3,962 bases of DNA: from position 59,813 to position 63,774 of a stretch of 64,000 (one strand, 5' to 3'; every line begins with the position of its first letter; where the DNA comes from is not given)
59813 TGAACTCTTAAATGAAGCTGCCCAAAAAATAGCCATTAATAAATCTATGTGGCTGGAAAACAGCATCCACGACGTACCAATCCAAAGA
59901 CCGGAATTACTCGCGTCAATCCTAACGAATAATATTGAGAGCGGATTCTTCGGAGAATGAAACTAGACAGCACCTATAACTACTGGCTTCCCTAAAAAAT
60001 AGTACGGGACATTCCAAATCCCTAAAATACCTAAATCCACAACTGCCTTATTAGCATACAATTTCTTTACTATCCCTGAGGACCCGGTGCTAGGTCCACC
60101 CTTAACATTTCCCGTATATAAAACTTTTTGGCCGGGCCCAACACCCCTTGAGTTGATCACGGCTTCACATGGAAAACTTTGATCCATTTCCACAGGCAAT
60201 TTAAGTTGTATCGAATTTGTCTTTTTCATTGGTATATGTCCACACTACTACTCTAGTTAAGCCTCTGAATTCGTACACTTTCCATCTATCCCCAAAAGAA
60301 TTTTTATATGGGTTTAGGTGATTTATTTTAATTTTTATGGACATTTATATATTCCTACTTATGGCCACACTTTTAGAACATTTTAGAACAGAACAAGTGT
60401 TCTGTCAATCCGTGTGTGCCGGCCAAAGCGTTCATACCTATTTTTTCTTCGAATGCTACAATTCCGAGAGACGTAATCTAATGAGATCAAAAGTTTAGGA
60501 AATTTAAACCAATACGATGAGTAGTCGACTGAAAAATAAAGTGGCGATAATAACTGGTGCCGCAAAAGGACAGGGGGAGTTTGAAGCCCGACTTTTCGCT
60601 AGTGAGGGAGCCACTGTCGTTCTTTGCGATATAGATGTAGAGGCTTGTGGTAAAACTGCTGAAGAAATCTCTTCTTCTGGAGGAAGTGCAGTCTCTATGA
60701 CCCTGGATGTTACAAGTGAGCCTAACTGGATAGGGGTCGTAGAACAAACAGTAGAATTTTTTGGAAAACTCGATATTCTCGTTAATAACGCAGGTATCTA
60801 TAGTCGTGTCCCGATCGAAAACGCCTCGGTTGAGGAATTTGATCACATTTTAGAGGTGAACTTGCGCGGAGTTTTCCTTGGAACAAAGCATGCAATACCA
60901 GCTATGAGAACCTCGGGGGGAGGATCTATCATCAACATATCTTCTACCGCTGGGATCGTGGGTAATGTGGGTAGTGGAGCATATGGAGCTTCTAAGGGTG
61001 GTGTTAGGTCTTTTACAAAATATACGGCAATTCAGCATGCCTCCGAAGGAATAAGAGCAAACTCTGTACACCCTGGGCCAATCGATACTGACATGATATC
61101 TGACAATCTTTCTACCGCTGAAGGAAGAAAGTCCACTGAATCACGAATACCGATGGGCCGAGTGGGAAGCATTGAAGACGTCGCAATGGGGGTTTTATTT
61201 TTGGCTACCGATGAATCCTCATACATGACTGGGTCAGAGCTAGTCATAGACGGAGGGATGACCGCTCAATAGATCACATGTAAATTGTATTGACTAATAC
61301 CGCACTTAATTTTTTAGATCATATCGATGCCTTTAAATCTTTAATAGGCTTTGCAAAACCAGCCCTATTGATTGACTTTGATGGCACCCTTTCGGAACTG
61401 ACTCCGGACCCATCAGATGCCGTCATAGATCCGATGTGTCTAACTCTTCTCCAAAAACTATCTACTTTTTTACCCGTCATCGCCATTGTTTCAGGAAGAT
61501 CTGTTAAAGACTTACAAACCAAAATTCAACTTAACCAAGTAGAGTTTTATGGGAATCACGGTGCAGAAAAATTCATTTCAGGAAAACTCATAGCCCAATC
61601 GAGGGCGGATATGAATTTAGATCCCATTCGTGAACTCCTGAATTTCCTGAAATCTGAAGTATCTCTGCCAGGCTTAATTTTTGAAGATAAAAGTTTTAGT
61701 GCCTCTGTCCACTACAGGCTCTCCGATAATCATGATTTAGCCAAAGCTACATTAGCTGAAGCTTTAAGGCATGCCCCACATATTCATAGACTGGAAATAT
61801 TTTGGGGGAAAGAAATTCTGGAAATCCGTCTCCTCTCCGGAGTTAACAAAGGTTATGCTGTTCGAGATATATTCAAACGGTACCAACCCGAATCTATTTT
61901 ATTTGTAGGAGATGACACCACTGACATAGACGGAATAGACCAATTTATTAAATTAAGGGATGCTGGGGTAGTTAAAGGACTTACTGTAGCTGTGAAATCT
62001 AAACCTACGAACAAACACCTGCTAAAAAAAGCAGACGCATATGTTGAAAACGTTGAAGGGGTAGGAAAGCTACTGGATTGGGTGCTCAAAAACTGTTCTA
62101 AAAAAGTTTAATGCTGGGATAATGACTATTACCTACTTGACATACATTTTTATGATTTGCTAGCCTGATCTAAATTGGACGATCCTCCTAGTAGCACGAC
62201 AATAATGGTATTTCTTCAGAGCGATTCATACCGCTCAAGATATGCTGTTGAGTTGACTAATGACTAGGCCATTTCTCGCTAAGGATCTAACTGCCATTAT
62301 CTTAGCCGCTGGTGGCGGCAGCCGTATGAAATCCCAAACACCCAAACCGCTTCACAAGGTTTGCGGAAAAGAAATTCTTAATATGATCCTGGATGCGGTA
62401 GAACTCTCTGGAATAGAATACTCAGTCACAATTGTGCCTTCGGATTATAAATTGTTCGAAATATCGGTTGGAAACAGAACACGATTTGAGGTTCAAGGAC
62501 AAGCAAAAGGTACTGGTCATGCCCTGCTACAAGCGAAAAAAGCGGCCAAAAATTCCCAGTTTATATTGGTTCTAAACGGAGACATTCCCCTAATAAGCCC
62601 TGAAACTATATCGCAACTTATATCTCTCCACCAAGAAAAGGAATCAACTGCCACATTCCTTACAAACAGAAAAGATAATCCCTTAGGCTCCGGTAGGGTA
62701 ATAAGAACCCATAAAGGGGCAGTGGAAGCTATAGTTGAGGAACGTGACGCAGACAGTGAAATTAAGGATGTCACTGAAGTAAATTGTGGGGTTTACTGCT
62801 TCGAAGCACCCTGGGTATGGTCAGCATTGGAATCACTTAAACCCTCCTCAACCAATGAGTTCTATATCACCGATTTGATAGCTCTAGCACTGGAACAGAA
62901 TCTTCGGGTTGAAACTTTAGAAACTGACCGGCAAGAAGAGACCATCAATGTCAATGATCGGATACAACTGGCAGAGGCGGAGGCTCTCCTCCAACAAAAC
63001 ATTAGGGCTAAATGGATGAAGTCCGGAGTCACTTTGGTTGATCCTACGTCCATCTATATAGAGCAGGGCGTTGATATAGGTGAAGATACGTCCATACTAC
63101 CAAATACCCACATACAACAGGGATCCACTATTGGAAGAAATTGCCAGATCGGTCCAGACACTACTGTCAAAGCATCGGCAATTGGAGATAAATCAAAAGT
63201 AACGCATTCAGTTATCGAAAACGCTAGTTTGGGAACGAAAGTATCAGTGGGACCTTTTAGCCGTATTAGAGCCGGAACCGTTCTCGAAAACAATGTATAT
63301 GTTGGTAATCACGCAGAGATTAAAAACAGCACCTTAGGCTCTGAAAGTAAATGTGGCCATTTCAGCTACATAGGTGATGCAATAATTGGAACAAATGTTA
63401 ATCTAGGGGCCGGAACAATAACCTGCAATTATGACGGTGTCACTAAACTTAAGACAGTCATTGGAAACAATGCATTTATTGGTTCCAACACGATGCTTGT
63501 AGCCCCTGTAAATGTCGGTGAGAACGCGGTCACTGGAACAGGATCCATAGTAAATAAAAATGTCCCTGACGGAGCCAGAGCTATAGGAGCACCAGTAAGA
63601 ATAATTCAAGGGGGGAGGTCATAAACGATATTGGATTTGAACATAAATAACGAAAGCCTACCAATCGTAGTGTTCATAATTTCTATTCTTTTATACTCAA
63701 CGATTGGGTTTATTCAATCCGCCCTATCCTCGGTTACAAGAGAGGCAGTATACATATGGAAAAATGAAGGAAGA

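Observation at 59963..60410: LexA-type SOS box inside a near-consensus promoter aimed at an 88-aa orphan protein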

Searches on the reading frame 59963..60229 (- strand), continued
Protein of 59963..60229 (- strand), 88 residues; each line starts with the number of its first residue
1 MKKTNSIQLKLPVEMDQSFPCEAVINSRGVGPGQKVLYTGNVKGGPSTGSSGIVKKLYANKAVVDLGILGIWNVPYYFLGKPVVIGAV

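Call 91: search_protein_families(library=pfam, alignment_id=A3, max_evalue=1)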
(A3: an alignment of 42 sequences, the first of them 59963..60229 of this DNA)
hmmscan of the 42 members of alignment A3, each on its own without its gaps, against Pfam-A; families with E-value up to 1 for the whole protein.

A. member 1, window:59963-60229:- (88 aa): 0 families

B. families by the number of members that match (of 42 scanned): 16 families
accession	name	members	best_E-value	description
PF23290.1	KOW5_SPT5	5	0.0027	Transcription elongation factor SPT5, fifth KOW domain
PF20297.4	MSSS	3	0.047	MutS2 and Smr-associated SH3 domain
PF07837.17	FTCD_N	1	1.4e-10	Formiminotransferase domain, N-terminal subdomain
PF11604.15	CusF_Ec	1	0.018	Copper binding periplasmic protein CusF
PF15531.11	Ntox27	1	0.029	Bacterial toxin 27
PF00467.35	KOW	1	0.06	KOW motif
PF01144.29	CoA_trans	1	0.062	Coenzyme A transferase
PF11623.14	NdhS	1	0.092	NAD(P)H dehydrogenase subunit S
PF14534.12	DUF4440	1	0.094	Domain of unknown function (DUF4440)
PF15210.11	SFTA2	1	0.1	Surfactant-associated protein 2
PF12484.13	PPE-SVP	1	0.1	PPE-SVP subfamily C-terminal region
PF12537.13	GPHR_N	1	0.1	The Golgi pH Regulator (GPHR) Family N-terminal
PF23291.1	KOW4_SPT5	1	0.11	Transcription elongation factor SPT5, fourth KOW domain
PF21230.3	Nakanori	1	0.12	Nakanori-like protein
PF19549.4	DUF6072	1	0.16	Family of unknown function (DUF6072)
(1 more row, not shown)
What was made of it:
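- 59984..60172 (-): Codons for the SH3/KOW/Tudor-like beta-barrel core (residues ~20-82). Sub-threshold Pfam hits to KOW5_SPT5 and MSSS (call 91).
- On SH3-like small beta-barrel (KOW/Tudor/SH3 superfold): Sub-threshold Pfam hits are KOW5_SPT5 (5/42) and MSSS SH3 (3/42) (call 91).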

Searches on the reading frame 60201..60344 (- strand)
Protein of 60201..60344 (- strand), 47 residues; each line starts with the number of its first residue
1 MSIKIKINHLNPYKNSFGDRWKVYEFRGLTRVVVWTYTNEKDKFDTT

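Call 8: search_protein_families(library=pfam, proteins=[window:60201-60344:-], max_evalue=0.01)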
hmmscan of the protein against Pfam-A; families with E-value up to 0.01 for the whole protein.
window:60201-60344:- (47 aa): 0 families

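Call 90: search_protein_families(library=phrogs, proteins=[window:60201-60344:-], max_evalue=0.1)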
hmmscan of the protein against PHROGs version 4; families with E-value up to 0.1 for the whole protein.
window:60201-60344:- (47 aa): 0 families
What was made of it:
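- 60201..60344 (-): 47-codon leader ORF, probably not the functional product. No family hits (calls 8, 90).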

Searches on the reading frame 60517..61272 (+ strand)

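Call 8: search_protein_families(library=pfam, proteins=[window:60517-61272:+], max_evalue=0.01)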
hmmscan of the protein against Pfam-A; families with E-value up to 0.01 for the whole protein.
window:60517-61272:+ (251 aa): 3 families
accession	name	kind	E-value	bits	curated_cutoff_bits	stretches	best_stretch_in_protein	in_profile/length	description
PF13561.12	adh_short_C2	-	2.1e-68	230.9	27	1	14-249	1-236/236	Enoyl-(Acyl carrier protein) reductase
PF00106.31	adh_short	-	2.1e-55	187.7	26.6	1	8-196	1-189/195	short chain dehydrogenase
PF08659.16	KR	-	1e-08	35.7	22.6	1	11-189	4-178/180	KR domain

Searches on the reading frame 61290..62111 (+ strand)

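Call 8: search_protein_families(library=pfam, proteins=[window:61290-62111:+], max_evalue=0.01)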
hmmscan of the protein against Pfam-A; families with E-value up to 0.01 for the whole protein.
window:61290-62111:+ (273 aa): 3 families
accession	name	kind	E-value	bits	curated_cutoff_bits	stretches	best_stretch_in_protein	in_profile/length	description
PF02358.22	Trehalose_PPase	-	7.1e-33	114.1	27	1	27-243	1-228/235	Trehalose-phosphatase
PF08282.18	Hydrolase_3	-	4.5e-05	23.7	20.9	0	27-136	2-106/255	haloacid dehalogenase-like hydrolase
PF00702.32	Hydrolase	-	0.0028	18.5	26.4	0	25-216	3-187/191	haloacid dehalogenase-like hydrolase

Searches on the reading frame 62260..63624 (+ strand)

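Call 8: search_protein_families(library=pfam, proteins=[window:62260-63624:+], max_evalue=0.01)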
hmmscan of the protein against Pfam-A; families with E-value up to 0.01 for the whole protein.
window:62260-63624:+ (454 aa): 10 families
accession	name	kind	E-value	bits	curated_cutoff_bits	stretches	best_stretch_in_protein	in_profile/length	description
PF00132.30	Hexapep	-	1.2e-25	88.6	27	3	271-304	2-35/36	Bacterial transferase hexapeptide (six repeats)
PF00483.29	NTP_transferase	-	9.1e-18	65.2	21.2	1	12-219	2-219/245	Nucleotidyl transferase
PF25084.1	LbH_EIF2B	-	9.6e-17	61.4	54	1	264-354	15-105/105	EIF2B subunit epsilon LbH domain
PF12804.13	NTP_transf_3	-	1e-16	61.9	27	1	12-142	1-131/160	MobA-like NTP transferase domain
PF01128.25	IspD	-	1.8e-08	34.8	27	1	11-130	2-123/221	2-C-methyl-D-erythritol 4-phosphate cytidylyltransferase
PF14602.12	Hexapep_2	-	9.9e-08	32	27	1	399-432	2-33/34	Hexapeptide repeat of succinyl-transferase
PF25087.1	GMPPB_C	-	4.5e-06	26.8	39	1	256-353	3-88/110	GMPPB C-terminal domain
PF02348.25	CTP_transf_3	-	1.1e-05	25.8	22.6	1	12-132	2-124/217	Cytidylyltransferase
PF25247.1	LbH_GLGC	-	9.4e-05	22.8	27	1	300-396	10-107/135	GLGC left-handed parallel beta-helix domain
PF24894.1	Hexapep_GlmU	-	0.00022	21.7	23.3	1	302-365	15-77/104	GlmU-like, C-terminal hexapeptide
